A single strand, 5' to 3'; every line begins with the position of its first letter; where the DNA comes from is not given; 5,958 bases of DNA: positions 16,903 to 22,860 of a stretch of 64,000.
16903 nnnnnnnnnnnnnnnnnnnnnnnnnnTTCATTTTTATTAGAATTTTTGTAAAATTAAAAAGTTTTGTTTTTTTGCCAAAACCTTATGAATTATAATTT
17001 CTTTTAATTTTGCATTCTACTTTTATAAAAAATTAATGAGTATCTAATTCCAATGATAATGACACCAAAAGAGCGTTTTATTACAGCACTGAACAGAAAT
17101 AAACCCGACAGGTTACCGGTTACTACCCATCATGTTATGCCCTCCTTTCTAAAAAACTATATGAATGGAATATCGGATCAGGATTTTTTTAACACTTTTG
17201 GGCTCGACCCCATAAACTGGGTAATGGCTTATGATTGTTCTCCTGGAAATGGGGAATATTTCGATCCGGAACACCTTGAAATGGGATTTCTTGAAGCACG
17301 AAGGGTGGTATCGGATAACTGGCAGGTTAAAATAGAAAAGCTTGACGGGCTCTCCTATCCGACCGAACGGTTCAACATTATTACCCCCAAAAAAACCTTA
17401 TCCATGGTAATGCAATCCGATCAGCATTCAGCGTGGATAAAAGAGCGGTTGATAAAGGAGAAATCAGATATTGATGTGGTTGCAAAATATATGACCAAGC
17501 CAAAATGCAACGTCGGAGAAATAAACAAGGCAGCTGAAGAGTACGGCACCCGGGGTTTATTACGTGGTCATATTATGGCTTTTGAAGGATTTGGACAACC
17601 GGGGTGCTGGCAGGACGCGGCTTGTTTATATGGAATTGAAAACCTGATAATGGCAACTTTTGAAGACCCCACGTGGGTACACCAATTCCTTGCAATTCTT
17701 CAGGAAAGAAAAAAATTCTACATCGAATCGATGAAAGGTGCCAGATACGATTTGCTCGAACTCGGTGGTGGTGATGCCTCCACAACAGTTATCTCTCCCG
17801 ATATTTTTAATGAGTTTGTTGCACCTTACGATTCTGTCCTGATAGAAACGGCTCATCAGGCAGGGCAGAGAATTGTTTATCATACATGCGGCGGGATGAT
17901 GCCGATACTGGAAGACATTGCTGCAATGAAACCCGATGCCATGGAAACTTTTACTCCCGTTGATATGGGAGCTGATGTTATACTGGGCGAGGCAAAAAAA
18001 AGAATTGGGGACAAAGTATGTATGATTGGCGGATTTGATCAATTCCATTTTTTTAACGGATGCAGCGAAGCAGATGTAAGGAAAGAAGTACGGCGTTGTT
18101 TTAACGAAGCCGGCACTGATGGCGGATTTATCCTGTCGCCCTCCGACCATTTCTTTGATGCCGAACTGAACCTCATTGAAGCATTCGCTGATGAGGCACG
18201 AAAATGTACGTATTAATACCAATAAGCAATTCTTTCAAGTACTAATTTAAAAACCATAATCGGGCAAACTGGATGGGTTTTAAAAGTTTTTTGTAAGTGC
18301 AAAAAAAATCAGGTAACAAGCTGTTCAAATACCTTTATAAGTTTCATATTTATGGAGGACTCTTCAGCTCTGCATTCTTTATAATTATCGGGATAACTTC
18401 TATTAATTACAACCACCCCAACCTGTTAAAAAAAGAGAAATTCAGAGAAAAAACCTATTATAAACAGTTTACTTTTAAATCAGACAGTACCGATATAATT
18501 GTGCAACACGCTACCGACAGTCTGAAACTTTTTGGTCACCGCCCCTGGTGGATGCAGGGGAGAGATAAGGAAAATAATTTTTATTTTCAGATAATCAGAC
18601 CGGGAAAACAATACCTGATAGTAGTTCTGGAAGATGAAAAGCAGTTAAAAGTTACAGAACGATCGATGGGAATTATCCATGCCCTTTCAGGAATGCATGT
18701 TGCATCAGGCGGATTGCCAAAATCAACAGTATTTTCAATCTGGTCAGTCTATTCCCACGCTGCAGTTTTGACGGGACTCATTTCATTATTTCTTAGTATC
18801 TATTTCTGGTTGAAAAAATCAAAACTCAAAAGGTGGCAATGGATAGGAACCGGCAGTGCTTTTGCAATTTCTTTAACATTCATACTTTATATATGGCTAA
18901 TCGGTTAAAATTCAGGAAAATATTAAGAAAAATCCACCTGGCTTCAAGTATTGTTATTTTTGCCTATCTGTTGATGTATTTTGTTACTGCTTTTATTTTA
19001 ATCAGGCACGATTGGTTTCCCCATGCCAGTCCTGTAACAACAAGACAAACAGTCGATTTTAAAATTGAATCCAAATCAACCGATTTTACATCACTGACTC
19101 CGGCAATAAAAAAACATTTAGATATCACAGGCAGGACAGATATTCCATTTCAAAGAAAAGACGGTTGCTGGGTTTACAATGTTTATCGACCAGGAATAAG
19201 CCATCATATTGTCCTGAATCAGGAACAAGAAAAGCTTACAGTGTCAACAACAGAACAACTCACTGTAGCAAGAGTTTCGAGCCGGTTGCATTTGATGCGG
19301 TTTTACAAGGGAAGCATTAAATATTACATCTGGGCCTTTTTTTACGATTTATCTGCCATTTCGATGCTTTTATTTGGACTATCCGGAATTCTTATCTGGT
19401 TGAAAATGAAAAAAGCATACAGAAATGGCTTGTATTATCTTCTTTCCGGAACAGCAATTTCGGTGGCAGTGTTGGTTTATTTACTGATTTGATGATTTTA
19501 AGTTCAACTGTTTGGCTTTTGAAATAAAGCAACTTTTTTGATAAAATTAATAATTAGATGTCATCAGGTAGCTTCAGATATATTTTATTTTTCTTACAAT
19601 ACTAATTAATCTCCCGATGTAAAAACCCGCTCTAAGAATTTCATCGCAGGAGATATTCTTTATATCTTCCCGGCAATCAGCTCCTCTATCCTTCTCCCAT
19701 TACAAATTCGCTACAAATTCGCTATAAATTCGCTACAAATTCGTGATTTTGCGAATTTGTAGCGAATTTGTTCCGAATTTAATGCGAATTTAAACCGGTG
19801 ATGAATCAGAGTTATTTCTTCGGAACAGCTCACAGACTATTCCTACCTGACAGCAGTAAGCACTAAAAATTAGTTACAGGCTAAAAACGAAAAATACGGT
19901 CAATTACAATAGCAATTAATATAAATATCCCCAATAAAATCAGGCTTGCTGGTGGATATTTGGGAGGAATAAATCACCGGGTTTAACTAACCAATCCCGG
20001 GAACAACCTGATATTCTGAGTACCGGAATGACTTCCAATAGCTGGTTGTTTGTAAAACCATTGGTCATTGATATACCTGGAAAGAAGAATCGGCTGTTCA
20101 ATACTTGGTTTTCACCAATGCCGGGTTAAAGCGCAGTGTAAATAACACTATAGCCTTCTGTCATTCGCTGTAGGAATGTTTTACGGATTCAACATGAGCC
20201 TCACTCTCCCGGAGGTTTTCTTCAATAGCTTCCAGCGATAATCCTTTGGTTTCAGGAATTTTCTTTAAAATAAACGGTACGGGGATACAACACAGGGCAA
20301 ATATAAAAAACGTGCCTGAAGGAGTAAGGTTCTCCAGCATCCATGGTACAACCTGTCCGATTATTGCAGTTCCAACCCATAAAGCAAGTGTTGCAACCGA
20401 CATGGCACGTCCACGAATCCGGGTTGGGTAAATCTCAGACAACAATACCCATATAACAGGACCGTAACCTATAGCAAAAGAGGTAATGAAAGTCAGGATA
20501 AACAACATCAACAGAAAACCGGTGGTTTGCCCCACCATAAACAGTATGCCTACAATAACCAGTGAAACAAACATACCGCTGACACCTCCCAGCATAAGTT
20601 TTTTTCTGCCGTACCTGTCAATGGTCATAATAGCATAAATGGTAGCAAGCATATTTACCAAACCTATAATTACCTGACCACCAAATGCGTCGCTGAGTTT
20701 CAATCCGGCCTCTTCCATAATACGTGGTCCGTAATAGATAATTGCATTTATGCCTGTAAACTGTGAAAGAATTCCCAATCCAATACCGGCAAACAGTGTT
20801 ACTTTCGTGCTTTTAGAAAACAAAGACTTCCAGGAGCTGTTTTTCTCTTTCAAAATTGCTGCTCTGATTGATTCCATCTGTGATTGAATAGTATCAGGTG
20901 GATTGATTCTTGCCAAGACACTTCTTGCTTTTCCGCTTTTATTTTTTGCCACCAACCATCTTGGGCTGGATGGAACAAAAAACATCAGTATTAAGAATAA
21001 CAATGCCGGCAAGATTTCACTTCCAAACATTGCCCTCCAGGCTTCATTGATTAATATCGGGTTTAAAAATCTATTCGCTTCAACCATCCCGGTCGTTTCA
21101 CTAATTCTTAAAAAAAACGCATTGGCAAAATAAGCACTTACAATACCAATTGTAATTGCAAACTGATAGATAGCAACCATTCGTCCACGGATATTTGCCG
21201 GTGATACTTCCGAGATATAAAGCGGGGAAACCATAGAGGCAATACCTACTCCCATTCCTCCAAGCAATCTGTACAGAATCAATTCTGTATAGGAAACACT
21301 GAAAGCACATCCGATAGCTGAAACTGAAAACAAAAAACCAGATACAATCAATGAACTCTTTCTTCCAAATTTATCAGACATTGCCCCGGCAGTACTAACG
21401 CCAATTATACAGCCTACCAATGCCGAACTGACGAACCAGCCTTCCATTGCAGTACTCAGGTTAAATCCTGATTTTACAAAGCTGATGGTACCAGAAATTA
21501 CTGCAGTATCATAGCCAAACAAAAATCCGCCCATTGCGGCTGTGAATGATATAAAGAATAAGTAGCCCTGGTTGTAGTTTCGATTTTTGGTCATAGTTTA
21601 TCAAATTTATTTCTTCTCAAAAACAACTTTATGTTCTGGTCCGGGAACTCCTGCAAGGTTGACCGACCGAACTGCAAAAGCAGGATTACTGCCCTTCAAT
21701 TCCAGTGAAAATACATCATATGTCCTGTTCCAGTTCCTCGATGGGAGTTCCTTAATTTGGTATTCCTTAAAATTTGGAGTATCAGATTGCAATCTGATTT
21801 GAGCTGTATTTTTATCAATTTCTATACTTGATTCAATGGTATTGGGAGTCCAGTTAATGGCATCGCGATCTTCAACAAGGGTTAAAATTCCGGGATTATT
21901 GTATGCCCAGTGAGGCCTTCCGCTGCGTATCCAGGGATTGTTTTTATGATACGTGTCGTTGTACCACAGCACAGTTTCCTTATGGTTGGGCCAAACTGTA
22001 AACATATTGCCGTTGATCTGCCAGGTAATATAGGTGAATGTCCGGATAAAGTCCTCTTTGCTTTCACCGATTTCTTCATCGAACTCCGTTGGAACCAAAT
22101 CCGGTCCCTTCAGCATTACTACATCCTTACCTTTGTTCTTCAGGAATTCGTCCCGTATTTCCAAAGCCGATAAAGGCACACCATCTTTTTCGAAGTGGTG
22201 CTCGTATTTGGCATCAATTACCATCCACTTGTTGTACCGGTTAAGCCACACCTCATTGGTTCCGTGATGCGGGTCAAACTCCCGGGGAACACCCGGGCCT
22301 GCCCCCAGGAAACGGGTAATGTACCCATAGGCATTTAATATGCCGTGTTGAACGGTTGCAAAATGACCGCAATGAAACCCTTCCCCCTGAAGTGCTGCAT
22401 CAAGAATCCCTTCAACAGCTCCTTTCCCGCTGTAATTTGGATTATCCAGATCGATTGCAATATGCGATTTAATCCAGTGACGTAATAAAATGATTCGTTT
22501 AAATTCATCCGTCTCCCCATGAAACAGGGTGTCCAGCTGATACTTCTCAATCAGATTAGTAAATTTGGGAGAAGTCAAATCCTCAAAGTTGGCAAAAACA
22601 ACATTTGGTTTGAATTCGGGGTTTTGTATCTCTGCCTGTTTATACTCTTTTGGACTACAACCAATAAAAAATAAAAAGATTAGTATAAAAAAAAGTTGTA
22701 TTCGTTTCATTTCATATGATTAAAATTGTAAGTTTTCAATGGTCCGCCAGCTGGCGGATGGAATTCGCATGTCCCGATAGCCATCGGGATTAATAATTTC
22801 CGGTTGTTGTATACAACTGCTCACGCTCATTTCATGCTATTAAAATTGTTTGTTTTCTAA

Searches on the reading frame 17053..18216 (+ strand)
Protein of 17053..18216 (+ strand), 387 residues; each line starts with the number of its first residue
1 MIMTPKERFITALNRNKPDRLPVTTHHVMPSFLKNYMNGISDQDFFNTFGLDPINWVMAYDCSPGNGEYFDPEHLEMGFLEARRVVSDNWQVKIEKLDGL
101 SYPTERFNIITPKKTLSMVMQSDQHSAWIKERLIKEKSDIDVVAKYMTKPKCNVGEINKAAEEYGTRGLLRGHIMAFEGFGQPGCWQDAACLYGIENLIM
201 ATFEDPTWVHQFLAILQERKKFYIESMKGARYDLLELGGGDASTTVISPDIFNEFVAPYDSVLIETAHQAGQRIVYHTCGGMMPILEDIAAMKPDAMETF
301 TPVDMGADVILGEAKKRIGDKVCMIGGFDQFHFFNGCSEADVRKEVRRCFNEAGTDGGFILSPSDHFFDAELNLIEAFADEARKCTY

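Call 14: search_protein_families(library=pfam, proteins=[window:17053-18216:+], max_evalue=0.001)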
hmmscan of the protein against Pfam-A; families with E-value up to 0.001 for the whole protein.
window:17053-18216:+ (387 aa): 1 family
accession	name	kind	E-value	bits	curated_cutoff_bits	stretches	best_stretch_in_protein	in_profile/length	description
PF01208.23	URO-D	-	5.3e-24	85.3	23.9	1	186-380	147-341/346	Uroporphyrinogen decarboxylase (URO-D)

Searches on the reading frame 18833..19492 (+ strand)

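Call 14: search_protein_families(library=pfam, proteins=[window:18833-19492:+], max_evalue=0.001)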
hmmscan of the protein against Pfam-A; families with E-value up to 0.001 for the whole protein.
window:18833-19492:+ (219 aa): 2 families
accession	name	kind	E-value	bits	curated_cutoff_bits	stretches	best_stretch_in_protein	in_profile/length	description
PF16357.10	PepSY_TM_like_2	-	1.4e-12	48.5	27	1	29-215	4-193/197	Putative PepSY_TM-like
PF03929.21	PepSY_TM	-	4.1e-05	24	28.8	1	25-191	171-294/295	PepSY-associated TM region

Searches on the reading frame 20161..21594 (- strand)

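Call 14: search_protein_families(library=pfam, proteins=[window:20161-21594:-], max_evalue=0.001)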
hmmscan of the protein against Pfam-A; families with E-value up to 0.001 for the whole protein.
window:20161-21594:- (477 aa): 3 families
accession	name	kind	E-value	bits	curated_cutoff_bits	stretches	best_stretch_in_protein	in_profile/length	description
PF00083.30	Sugar_tr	-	8.3e-120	401.1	22.3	1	16-460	2-451/452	Sugar (and other) transporter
PF07690.21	MFS_1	-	2.9e-36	125.5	33.4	2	20-321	2-251/347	Major Facilitator Superfamily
PF03137.26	OATP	-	0.00095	18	25.8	1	105-324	136-349/545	Organic Anion Transporter Polypeptide (OATP) family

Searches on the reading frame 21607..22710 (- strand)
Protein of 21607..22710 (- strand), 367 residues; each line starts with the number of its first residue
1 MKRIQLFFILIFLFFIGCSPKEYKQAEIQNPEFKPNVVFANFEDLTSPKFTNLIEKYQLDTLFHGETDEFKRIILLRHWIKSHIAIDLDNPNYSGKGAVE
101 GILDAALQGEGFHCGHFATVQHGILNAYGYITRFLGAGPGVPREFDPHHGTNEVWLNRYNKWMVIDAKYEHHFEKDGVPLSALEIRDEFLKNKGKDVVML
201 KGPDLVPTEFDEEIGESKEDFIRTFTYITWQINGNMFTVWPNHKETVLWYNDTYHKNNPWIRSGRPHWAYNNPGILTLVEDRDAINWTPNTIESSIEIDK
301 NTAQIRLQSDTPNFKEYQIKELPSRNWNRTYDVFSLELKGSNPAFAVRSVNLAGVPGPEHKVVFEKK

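Call 14: search_protein_families(library=pfam, proteins=[window:21607-22710:-], max_evalue=0.001)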
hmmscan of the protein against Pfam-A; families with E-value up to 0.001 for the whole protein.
window:21607-22710:- (367 aa): 1 family
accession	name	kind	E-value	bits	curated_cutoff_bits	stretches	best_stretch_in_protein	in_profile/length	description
PF01841.26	Transglut_core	-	6.3e-06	26.9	23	1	64-167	9-108/108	Transglutaminase-like superfamily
